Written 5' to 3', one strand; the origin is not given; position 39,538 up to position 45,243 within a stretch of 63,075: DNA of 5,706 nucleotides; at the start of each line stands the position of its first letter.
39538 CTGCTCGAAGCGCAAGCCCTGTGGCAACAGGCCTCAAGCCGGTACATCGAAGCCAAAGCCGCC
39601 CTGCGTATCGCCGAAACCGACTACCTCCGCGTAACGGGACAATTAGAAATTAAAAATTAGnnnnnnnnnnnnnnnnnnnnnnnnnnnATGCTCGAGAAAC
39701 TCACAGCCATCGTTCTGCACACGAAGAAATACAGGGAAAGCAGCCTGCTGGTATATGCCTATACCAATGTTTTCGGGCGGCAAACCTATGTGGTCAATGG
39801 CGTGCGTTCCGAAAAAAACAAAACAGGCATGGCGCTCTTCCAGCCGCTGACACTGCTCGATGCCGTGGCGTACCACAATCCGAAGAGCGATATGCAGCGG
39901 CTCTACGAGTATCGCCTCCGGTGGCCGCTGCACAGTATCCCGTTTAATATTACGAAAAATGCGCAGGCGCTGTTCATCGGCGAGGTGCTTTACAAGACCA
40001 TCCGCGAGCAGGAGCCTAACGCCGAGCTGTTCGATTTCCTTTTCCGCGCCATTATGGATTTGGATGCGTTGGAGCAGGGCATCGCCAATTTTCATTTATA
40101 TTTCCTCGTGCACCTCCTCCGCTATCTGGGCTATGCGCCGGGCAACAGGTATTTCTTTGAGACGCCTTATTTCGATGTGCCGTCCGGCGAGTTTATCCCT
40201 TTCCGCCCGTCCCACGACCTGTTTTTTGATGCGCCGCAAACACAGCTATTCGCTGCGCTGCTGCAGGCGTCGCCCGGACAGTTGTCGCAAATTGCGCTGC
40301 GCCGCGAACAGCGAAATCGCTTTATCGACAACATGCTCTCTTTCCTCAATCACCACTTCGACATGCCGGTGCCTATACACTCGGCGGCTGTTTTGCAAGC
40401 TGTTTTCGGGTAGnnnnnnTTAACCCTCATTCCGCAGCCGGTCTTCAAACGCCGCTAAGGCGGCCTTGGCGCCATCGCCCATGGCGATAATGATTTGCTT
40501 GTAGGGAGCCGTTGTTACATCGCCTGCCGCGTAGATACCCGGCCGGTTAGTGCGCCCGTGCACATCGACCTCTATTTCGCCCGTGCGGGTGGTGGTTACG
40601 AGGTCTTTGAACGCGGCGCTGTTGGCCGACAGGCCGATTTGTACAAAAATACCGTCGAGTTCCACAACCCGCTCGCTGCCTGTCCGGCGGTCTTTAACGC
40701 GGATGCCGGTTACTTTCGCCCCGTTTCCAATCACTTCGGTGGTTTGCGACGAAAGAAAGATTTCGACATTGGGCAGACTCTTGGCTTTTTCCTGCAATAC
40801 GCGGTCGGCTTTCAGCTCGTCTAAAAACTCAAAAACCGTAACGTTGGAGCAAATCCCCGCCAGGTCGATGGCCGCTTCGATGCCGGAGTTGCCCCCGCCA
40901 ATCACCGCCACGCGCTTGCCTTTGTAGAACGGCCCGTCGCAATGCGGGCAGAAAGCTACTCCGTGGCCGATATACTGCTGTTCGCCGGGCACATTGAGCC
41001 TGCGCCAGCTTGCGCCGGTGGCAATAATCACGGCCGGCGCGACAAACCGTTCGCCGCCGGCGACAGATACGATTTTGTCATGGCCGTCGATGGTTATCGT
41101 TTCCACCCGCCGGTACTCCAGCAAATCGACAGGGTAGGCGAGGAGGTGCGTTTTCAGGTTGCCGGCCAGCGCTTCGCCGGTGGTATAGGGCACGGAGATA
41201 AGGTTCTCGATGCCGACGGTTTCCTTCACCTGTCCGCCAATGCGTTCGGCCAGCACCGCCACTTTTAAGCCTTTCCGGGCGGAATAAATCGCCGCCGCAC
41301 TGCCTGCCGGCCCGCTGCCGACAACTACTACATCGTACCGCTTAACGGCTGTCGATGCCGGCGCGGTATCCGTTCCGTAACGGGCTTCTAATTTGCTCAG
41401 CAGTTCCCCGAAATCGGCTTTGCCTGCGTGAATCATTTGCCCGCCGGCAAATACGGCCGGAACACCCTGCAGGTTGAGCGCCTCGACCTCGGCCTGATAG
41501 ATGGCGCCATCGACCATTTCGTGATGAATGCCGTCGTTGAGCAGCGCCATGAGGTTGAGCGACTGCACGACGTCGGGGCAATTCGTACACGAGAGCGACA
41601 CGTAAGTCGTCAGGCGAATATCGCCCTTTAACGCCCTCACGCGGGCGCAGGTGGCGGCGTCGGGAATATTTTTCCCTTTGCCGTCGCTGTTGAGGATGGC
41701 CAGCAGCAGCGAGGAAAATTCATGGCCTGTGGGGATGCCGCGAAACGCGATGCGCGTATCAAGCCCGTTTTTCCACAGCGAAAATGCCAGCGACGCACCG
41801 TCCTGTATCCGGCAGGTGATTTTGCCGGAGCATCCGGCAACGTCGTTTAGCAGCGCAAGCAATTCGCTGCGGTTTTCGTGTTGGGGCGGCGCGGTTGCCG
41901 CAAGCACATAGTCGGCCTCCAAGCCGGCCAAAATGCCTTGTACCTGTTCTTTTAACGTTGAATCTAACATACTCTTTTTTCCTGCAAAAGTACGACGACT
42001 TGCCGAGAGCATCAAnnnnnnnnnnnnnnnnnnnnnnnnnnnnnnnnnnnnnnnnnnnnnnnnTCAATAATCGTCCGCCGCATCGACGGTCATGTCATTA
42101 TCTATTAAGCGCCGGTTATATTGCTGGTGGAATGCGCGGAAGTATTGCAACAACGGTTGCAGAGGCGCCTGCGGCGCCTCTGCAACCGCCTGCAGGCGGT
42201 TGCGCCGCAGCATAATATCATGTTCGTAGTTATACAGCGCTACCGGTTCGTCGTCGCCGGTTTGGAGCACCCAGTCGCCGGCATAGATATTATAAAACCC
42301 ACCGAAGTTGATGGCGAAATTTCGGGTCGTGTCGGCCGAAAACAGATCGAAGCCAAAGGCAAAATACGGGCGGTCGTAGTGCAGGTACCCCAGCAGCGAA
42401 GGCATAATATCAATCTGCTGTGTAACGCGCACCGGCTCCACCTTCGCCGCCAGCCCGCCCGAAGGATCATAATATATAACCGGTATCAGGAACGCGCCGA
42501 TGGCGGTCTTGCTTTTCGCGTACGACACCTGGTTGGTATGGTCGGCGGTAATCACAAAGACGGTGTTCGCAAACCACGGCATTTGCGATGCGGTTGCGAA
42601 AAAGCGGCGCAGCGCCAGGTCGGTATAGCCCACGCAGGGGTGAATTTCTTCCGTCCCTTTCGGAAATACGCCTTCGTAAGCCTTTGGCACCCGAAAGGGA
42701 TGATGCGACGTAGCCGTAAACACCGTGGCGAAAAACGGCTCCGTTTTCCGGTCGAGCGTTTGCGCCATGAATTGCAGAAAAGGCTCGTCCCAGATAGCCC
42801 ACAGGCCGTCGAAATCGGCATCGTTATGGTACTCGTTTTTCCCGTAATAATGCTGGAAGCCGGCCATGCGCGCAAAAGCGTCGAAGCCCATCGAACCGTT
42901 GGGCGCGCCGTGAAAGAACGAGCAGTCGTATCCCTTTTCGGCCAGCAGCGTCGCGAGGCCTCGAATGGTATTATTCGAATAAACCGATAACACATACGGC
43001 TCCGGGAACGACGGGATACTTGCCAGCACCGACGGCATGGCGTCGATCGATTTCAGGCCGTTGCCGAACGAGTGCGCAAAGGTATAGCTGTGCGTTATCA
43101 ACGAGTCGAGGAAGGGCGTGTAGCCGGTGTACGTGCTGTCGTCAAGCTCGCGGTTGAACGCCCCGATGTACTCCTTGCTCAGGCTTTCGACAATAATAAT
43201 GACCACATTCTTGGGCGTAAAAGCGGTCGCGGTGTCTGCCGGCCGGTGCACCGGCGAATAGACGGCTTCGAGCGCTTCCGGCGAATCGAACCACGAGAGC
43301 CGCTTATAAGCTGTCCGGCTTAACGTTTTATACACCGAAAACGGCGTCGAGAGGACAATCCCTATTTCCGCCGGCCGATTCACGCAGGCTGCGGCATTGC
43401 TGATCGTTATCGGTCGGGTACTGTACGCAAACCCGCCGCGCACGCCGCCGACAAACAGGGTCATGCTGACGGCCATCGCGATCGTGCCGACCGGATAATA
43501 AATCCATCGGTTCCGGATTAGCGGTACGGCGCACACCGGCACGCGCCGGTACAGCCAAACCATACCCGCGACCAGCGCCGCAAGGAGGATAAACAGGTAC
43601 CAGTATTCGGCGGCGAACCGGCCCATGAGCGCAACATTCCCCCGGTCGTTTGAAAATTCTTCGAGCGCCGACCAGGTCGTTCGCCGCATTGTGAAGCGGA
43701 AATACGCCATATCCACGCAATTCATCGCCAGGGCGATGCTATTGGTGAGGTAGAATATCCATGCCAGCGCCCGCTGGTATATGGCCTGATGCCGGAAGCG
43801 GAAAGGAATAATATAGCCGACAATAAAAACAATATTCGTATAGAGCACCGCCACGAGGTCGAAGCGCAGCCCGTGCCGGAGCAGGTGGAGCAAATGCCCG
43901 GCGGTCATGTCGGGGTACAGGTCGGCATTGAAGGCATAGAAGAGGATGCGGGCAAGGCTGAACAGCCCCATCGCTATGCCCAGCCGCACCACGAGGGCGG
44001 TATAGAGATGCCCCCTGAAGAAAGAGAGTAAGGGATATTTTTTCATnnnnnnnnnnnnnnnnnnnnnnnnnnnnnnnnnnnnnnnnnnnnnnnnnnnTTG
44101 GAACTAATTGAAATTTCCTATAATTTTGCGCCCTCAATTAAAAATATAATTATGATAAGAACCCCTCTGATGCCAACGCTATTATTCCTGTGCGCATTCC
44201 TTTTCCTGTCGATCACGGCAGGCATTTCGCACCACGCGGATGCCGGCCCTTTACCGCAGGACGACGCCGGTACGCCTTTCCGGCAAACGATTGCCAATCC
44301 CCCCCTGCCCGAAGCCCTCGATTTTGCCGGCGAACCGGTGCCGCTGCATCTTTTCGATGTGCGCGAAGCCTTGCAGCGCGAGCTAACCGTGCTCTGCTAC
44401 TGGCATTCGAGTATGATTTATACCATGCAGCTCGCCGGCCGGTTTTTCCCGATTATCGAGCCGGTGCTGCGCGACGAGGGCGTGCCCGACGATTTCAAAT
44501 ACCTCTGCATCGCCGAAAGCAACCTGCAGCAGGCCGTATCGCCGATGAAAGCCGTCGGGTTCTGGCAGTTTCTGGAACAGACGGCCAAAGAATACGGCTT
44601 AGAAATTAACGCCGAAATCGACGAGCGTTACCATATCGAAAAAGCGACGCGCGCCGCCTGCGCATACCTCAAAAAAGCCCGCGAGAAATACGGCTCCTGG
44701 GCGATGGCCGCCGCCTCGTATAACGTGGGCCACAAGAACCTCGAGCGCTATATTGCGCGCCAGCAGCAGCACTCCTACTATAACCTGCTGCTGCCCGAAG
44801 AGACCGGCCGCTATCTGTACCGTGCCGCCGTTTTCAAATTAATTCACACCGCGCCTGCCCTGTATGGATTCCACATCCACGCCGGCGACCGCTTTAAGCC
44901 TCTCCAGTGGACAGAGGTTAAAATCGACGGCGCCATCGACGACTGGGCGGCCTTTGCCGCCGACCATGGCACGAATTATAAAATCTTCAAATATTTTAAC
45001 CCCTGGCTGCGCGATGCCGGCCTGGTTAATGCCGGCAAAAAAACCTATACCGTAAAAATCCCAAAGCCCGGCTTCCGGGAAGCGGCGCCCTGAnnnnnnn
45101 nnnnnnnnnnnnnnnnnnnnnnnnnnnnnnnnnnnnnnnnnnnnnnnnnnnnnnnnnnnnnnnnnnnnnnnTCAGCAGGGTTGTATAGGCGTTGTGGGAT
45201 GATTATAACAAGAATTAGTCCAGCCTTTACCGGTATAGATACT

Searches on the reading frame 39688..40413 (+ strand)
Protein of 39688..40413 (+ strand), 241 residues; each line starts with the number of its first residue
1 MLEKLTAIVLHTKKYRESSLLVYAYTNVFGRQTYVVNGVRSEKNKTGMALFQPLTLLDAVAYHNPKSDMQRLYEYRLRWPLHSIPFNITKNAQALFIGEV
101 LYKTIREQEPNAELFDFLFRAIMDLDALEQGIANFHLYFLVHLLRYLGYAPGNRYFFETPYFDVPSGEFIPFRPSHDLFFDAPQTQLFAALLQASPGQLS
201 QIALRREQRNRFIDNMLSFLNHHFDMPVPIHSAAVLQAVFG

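Call 68: search_protein_families(library=pfam, proteins=[window:39688-40413:+], max_evalue=0.00001)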
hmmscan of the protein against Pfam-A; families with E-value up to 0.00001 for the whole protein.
window:39688-40413:+ (241 aa): 2 families
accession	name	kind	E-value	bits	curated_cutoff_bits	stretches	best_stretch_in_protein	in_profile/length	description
PF11967.14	RecO_N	-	5.6e-17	62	27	1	1-76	1-75/80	Recombination protein O N terminal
PF02565.21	RecO_C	-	1.1e-13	51.7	22.1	1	87-151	3-66/157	Recombination protein O C terminal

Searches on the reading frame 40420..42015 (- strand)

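Call 68: search_protein_families(library=pfam, proteins=[window:40420-42015:-], max_evalue=0.00001)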
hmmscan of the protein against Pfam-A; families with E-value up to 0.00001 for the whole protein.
window:40420-42015:- (531 aa): 10 families
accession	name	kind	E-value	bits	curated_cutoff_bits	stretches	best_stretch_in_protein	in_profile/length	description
PF07992.20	Pyr_redox_2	-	1.1e-47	163.3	26.1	1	227-515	1-291/291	Pyridine nucleotide-disulphide oxidoreductase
PF13738.12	Pyr_redox_3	-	6e-17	62.3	30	1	277-498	77-305/305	Pyridine nucleotide-disulphide oxidoreductase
PF00070.33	Pyr_redox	-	4.3e-16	59.6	22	1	368-442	1-81/82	Pyridine nucleotide-disulphide oxidoreductase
PF00890.30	FAD_binding_2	-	1.3e-08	35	20.4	0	228-256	1-29/414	FAD binding domain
PF01134.28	GIDA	-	1.4e-08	34.7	22.1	0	228-259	1-32/391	Glucose inhibited division protein A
PF01266.30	DAO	-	2.4e-08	34.3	27.9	0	228-260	1-35/353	FAD dependent oxidoreductase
PF03486.20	HI0933_like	-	3.3e-08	33.7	50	0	228-256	2-30/244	HI0933-like protein Rossmann domain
PF12831.13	FAD_oxidored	-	8.8e-08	32.3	27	1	228-263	1-38/416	FAD dependent oxidoreductase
PF13450.12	NAD_binding_8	-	4.1e-06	27.4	21.9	0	231-265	1-37/68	NAD(P)-binding Rossmann-like domain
PF01946.23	Thi4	-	8.8e-06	25.6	26.2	0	226-259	17-51/235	Thi4 family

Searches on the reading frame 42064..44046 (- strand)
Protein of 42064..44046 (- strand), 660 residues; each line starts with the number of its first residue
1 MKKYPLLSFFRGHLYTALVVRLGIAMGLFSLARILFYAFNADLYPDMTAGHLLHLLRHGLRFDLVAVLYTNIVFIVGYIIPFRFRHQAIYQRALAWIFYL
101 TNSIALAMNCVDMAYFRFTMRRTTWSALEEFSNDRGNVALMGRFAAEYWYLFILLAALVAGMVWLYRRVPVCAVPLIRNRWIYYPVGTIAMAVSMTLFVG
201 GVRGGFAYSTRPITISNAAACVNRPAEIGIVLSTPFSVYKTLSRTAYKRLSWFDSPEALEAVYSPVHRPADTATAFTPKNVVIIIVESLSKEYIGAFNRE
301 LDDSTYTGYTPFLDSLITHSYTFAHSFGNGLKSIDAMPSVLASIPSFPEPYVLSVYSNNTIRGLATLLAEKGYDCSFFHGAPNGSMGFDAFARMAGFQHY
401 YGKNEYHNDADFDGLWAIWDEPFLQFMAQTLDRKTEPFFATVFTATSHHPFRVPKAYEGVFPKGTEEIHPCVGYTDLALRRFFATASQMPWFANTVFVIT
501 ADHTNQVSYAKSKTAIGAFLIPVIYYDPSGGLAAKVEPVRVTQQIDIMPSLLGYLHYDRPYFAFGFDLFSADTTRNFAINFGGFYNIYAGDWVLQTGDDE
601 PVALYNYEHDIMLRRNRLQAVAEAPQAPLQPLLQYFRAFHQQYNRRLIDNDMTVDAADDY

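Call 68: search_protein_families(library=pfam, proteins=[window:42064-44046:-], max_evalue=0.00001)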
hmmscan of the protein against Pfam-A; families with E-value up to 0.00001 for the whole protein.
window:42064-44046:- (660 aa): 1 family
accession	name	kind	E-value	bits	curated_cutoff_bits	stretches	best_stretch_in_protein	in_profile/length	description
PF00884.28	Sulfatase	-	8.4e-31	107.8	25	1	279-556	1-300/301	Sulfatase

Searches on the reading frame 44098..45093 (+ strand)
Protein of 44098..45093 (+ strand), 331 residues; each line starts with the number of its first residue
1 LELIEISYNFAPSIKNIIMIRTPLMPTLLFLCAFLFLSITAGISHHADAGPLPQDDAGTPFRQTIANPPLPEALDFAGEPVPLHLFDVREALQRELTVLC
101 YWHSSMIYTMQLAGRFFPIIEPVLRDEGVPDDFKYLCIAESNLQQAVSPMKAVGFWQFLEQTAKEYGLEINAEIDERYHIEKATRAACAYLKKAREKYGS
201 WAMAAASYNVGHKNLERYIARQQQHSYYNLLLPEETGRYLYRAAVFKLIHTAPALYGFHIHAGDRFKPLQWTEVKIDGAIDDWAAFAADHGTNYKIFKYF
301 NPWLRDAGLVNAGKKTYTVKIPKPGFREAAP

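Call 68: search_protein_families(library=pfam, proteins=[window:44098-45093:+], max_evalue=0.00001)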
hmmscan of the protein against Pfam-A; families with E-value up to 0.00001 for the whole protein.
window:44098-45093:+ (331 aa): 1 family
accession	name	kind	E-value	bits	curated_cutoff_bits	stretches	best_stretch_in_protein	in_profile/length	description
PF01464.25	SLT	-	6.5e-20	71.3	21.3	1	124-229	8-115/117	Transglycosylase SLT domain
